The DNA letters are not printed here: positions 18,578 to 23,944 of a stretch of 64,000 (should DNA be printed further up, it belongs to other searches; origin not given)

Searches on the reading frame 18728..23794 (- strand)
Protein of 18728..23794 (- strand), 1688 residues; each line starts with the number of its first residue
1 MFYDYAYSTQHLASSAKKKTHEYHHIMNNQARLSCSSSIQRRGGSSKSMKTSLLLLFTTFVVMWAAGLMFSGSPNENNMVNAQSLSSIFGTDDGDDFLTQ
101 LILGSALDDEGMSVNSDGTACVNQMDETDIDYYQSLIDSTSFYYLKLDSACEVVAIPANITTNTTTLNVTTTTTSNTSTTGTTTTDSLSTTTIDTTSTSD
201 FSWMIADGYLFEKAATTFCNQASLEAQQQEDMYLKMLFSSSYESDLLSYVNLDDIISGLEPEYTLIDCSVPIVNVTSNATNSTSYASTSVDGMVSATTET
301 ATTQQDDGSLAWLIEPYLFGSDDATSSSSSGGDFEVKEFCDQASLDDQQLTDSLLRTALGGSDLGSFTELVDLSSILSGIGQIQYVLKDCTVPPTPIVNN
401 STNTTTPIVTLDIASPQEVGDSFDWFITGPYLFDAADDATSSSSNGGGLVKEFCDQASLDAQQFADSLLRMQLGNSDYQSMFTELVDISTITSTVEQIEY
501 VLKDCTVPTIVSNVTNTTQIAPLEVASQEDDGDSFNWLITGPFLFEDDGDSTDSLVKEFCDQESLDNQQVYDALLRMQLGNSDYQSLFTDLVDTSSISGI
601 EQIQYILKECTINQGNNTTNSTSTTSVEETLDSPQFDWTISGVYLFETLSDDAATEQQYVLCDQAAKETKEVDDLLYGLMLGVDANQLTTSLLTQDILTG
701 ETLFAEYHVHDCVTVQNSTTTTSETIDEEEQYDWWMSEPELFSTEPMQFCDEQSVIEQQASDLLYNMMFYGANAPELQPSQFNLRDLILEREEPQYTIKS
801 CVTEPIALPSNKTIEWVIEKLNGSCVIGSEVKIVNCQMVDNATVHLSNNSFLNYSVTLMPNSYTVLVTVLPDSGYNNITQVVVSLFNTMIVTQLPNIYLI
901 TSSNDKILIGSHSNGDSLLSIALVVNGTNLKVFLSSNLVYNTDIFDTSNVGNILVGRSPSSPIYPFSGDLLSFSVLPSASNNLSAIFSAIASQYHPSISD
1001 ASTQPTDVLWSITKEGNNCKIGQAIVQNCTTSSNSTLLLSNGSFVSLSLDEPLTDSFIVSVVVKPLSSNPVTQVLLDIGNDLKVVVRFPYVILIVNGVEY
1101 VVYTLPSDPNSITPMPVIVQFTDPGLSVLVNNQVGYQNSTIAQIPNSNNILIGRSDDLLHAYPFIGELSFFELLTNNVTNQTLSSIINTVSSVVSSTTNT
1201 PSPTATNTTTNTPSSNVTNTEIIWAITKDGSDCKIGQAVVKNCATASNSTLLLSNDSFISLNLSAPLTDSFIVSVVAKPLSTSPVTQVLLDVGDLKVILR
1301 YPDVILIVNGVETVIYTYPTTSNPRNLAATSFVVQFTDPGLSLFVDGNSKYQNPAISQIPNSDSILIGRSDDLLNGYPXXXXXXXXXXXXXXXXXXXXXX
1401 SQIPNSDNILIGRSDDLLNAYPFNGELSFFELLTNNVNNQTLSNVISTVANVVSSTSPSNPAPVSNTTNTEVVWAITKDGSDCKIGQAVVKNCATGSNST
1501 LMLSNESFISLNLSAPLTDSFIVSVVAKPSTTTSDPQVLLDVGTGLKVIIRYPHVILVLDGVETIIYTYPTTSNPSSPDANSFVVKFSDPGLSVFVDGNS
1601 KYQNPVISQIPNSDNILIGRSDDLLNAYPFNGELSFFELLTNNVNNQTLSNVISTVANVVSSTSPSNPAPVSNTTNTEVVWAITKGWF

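Call 73: search_protein_families(library=pfam, proteins=[window:18728-23794:-], max_evalue=0.00001)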
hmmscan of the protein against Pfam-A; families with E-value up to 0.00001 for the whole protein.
window:18728-23794:- (1688 aa): 1 family
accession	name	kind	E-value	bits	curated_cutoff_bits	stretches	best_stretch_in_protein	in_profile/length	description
PF21559.3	Reb1_MybAD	-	2.3e-07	31.6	27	0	450-473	13-36/68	DNA-binding protein reb1, Myb-associated domain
